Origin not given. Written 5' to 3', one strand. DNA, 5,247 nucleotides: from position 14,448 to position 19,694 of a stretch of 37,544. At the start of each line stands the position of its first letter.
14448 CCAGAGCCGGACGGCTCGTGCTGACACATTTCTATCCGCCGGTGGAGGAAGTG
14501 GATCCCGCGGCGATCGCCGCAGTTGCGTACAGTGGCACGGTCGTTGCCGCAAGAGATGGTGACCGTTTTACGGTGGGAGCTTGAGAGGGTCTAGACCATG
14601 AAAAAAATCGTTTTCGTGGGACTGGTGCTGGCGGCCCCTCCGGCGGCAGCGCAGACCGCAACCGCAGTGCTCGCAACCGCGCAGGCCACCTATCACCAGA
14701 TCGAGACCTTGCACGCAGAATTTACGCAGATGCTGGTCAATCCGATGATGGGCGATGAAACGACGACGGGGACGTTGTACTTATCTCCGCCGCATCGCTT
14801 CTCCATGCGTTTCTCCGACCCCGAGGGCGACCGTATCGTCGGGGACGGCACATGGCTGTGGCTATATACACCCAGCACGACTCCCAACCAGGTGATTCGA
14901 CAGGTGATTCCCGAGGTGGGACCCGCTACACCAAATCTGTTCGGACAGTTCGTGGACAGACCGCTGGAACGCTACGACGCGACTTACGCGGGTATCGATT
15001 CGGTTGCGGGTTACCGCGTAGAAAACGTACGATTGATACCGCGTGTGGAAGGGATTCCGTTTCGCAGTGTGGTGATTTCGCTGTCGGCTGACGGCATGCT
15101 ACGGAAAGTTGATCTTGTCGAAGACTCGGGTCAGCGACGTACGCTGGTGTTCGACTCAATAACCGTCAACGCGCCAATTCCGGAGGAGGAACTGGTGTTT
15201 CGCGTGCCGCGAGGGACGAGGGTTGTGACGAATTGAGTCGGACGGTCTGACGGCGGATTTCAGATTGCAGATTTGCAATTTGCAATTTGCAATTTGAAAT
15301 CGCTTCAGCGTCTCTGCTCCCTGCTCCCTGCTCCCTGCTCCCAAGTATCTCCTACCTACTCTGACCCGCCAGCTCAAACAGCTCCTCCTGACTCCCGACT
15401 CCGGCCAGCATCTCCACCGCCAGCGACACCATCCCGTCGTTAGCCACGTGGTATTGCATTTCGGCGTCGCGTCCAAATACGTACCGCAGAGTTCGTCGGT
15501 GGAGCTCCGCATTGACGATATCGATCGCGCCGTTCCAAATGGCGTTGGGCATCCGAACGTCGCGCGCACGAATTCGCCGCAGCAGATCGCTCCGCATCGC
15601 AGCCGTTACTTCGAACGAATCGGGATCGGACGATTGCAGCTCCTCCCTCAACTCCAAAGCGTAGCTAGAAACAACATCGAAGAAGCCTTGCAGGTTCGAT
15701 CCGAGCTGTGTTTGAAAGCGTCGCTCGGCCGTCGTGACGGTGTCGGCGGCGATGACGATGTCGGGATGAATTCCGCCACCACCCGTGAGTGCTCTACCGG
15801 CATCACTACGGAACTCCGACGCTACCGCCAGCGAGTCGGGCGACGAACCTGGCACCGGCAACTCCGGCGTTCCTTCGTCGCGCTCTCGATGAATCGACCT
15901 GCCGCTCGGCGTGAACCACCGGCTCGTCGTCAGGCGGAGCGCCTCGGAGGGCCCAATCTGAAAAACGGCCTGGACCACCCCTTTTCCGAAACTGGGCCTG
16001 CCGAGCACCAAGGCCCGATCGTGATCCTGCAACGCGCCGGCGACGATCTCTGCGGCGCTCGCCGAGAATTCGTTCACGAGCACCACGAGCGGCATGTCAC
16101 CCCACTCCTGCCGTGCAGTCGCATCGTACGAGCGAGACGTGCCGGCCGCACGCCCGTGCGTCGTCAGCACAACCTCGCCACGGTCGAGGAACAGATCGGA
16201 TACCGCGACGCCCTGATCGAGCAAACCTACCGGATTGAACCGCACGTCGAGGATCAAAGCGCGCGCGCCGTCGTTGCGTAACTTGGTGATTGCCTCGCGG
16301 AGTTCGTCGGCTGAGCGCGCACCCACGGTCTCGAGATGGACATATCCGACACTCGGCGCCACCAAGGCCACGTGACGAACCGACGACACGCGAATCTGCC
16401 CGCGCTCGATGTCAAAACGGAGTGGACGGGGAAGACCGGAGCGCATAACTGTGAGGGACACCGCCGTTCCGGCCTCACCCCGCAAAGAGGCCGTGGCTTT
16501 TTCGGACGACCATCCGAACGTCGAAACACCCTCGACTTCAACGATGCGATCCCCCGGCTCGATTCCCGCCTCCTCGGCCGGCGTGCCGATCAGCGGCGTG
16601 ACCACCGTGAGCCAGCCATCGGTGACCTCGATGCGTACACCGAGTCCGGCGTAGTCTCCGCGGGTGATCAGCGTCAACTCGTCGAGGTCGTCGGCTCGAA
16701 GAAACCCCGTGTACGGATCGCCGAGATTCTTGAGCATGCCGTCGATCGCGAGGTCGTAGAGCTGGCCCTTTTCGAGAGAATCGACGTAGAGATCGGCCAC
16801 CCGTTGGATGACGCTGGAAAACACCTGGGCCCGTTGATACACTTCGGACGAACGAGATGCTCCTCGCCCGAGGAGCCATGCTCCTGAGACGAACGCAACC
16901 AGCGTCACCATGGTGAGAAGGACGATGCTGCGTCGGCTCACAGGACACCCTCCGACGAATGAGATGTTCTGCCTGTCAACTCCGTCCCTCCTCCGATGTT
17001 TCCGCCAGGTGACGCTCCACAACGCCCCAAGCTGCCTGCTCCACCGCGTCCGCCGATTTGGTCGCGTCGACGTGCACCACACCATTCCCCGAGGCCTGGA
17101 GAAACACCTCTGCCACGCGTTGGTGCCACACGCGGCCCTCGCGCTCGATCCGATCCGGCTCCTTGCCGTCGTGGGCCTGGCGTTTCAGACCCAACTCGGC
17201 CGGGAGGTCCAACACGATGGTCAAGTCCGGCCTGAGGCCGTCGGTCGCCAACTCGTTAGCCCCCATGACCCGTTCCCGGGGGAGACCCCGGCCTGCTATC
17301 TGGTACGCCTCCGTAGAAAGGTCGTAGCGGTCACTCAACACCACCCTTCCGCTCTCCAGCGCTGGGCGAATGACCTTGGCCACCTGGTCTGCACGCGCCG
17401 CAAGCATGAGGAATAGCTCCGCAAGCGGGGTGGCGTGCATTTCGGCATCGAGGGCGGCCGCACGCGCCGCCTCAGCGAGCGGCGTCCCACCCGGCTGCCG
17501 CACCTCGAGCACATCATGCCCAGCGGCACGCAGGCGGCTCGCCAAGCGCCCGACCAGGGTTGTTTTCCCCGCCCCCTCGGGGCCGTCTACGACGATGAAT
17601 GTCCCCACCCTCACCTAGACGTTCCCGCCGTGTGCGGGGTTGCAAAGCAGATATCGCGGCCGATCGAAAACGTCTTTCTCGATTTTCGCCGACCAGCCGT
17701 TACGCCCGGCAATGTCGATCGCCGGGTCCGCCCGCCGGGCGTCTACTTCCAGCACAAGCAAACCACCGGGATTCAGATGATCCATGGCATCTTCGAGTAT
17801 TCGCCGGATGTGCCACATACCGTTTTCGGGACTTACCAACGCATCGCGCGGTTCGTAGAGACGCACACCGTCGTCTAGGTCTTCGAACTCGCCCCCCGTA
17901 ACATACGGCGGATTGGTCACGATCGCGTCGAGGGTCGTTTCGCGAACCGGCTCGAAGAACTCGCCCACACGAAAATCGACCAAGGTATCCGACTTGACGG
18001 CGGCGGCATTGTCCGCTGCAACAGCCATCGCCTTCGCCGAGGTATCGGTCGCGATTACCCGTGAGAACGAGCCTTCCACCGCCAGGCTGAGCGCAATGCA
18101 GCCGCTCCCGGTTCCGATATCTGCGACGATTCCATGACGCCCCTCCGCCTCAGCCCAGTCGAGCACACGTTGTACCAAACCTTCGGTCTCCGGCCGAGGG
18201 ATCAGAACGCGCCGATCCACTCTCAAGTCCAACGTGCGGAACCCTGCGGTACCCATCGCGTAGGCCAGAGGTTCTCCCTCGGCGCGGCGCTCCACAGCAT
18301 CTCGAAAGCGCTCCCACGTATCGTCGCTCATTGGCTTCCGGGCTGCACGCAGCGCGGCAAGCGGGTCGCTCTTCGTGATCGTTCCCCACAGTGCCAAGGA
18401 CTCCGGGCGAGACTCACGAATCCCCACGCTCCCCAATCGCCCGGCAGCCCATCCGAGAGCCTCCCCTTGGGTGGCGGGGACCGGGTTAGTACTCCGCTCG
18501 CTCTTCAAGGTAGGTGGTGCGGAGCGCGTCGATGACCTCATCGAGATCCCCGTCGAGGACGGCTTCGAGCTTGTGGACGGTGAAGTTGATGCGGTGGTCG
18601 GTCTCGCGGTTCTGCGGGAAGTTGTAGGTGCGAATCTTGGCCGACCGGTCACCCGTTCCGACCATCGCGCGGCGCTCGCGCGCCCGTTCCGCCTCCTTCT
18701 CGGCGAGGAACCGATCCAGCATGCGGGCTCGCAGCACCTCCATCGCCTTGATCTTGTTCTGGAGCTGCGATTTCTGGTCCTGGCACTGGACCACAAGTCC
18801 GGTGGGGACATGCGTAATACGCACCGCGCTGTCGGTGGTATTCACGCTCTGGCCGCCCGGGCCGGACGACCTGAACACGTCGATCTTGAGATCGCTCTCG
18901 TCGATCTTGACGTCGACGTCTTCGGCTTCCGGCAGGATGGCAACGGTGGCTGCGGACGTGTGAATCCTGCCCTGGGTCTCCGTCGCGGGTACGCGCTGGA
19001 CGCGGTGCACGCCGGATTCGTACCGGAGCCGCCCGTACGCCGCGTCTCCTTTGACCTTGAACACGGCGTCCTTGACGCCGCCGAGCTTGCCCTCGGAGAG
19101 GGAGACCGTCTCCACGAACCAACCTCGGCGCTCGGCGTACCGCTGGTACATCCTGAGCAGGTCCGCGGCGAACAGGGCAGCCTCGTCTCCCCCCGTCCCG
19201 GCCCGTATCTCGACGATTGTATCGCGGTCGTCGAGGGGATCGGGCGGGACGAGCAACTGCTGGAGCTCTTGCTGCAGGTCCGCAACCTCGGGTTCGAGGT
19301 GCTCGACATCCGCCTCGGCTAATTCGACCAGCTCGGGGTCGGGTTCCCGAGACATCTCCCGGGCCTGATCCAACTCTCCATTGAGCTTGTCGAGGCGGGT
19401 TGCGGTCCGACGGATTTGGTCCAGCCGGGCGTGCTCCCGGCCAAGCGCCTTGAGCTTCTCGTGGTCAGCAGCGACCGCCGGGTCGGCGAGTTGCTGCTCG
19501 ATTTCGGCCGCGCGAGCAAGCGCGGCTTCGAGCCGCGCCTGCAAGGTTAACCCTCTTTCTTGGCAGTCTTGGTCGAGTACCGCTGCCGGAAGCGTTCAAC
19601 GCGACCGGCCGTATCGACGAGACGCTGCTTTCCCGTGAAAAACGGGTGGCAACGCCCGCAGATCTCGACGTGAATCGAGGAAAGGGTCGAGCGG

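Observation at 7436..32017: Genome-style family of short tandem (mostly 7-nt) repeat arrays at gene 3' ends, with the same units recurring at different loci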

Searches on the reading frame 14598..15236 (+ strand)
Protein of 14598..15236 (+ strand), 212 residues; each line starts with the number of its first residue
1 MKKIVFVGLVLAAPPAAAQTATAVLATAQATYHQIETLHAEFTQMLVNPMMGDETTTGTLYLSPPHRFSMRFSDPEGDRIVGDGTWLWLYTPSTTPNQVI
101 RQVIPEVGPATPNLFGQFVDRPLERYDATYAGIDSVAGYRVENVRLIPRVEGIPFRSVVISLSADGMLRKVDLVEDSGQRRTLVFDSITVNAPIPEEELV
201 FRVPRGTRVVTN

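Call 10: search_protein_families(library=pfam, proteins=[window:14598-15236:+])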
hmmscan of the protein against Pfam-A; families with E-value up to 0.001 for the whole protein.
window:14598-15236:+ (212 aa): 1 family
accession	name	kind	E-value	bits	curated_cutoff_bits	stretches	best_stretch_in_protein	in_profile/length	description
PF03548.22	LolA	-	1.5e-15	57.8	23.6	1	34-197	2-160/165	Outer membrane lipoprotein carrier protein LolA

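Call 15: find_encoding_contigs(protein=window:14598-15236:+, flank=10000, max_places=6)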
Protein window:14598-15236:+ (212 aa): 11 contigs read that carry it; 6 places shown.
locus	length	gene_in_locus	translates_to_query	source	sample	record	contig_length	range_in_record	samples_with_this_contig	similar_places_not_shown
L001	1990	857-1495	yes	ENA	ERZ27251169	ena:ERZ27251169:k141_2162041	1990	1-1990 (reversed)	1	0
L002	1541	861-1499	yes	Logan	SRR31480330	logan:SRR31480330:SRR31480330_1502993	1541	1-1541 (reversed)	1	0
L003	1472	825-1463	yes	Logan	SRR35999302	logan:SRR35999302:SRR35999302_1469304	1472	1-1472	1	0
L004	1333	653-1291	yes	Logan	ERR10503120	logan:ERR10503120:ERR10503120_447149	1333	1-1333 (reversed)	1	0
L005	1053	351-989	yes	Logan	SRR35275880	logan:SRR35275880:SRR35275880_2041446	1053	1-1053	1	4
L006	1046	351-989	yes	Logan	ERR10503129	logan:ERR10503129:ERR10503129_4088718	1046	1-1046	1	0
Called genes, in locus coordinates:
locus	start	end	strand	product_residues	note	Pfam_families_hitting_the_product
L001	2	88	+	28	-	?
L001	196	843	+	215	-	PF12706:Lactamase_B_2, PF23023:Anti-Pycsar_Apyc1, PF00753:Lactamase_B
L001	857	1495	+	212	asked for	PF03548:LolA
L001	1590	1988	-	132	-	?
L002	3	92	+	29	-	?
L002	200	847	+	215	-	PF12706:Lactamase_B_2, PF23023:Anti-Pycsar_Apyc1, PF00753:Lactamase_B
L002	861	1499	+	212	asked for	PF03548:LolA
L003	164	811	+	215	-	PF12706:Lactamase_B_2, PF23023:Anti-Pycsar_Apyc1, PF00753:Lactamase_B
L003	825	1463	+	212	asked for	PF03548:LolA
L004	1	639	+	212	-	?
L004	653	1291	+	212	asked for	PF03548:LolA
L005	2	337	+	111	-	?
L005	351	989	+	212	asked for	PF03548:LolA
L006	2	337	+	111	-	?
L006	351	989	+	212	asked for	PF03548:LolA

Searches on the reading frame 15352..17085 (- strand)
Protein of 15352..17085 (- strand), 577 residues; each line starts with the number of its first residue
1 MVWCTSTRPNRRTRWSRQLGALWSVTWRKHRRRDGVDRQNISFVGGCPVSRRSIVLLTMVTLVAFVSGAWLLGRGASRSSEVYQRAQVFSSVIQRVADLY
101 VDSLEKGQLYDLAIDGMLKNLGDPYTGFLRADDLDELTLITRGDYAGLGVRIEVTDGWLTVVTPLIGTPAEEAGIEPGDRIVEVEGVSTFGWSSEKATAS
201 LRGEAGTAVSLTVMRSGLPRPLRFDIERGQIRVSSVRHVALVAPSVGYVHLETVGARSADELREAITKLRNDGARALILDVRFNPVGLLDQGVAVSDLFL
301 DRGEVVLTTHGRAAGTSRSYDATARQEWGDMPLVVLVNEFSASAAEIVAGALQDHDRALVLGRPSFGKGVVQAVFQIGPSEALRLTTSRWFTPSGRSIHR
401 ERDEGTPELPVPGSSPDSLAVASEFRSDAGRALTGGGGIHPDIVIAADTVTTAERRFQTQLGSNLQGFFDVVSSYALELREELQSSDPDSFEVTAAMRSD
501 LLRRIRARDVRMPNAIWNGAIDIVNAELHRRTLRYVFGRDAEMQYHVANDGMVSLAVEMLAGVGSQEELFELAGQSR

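Call 10: search_protein_families(library=pfam, proteins=[window:15352-17085:-])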
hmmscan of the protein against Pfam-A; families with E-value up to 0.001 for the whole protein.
window:15352-17085:- (577 aa): 5 families
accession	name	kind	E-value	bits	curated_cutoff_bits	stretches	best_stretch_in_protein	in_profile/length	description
PF03572.23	Peptidase_S41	-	3.4e-45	154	24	1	246-401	2-157/165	Peptidase family S41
PF17820.7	PDZ_6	-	8.8e-10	38.6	27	1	165-214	6-53/54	PDZ domain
PF13180.12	PDZ_2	-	2.7e-08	34.4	27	1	147-217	2-71/80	PDZ domain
PF00595.29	PDZ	-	1.1e-06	29.3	23.2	1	147-214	11-81/81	PDZ domain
PF22694.1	CtpB_N-like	-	3.9e-06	27.7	27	1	87-129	39-81/85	Activating protease CtpB N-terminal domain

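Call 13: find_encoding_contigs(protein=window:15352-17085:-, flank=10000, max_places=6)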
Protein window:15352-17085:- (577 aa): no gene with exactly this product is on record in the collection.

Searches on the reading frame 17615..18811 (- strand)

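Call 35: search_protein_families(library=pfam, proteins=[window:17615-18811:-])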
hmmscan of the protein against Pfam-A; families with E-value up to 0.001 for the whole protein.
window:17615-18811:- (398 aa): 12 families
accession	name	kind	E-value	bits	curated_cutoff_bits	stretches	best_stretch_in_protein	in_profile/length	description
PF05175.20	MTS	-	1.1e-13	51.6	23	1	225-308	31-113/170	Methyltransferase small domain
PF17827.6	PrmC_N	-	1e-11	45.7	23.4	1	117-187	1-71/71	PrmC N-terminal domain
PF12847.13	Methyltransf_18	-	9.2e-07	29.4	27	1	223-298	12-87/151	Methyltransferase domain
PF08241.18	Methyltransf_11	-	2.7e-06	28.3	21.2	1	231-299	2-66/95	Methyltransferase domain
PF13649.12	Methyltransf_25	-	3.1e-06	28.2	27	1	229-299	1-70/97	Methyltransferase domain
PF06325.19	PrmA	-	5.4e-05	23.3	22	1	222-300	160-233/296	Ribosomal protein L11 methyltransferase (PrmA)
PF08242.18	Methyltransf_12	-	5.6e-05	24.2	30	0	231-299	2-71/98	Methyltransferase domain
PF13847.12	Methyltransf_31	-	6.4e-05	23.1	27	1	229-310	7-82/145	Methyltransferase domain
PF03602.21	Cons_hypoth95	-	0.00037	20.7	24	1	206-307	22-127/182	Conserved hypothetical protein 95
PF13489.12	Methyltransf_23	-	0.00084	19.5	27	0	219-273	16-61/164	Methyltransferase domain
PF09445.16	Methyltransf_15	-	0.00088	19.3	22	0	229-302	4-80/165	RNA cap guanine-N2 methyltransferase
PF01170.24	UPF0020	-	0.00098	19.3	22.3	0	251-303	78-131/197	RMKL-like, methyltransferase domain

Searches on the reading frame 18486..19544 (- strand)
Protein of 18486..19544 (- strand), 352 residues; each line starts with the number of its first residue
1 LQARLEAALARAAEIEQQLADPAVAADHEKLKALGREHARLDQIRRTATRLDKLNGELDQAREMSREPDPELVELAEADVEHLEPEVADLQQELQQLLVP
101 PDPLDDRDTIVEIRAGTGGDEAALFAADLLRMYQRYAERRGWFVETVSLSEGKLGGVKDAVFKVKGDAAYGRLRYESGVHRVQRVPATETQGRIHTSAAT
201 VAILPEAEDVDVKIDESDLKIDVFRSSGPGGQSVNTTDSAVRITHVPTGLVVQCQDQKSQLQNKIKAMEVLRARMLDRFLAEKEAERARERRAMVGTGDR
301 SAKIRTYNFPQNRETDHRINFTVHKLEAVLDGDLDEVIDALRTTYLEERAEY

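Call 35: search_protein_families(library=pfam, proteins=[window:18486-19544:-])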
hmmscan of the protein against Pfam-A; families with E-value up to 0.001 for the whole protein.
window:18486-19544:- (352 aa): 3 families
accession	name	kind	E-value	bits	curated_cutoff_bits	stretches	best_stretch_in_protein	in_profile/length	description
PF03462.23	PCRF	-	1.2e-71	241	24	1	10-201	3-194/194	PCRF domain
PF00472.26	RF-1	-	8.8e-42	142.2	35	1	209-318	2-116/116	RF-1 domain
PF16326.10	ABC_tran_CTD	-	0.00012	22.6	32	1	3-43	15-55/69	ABC transporter C-terminal domain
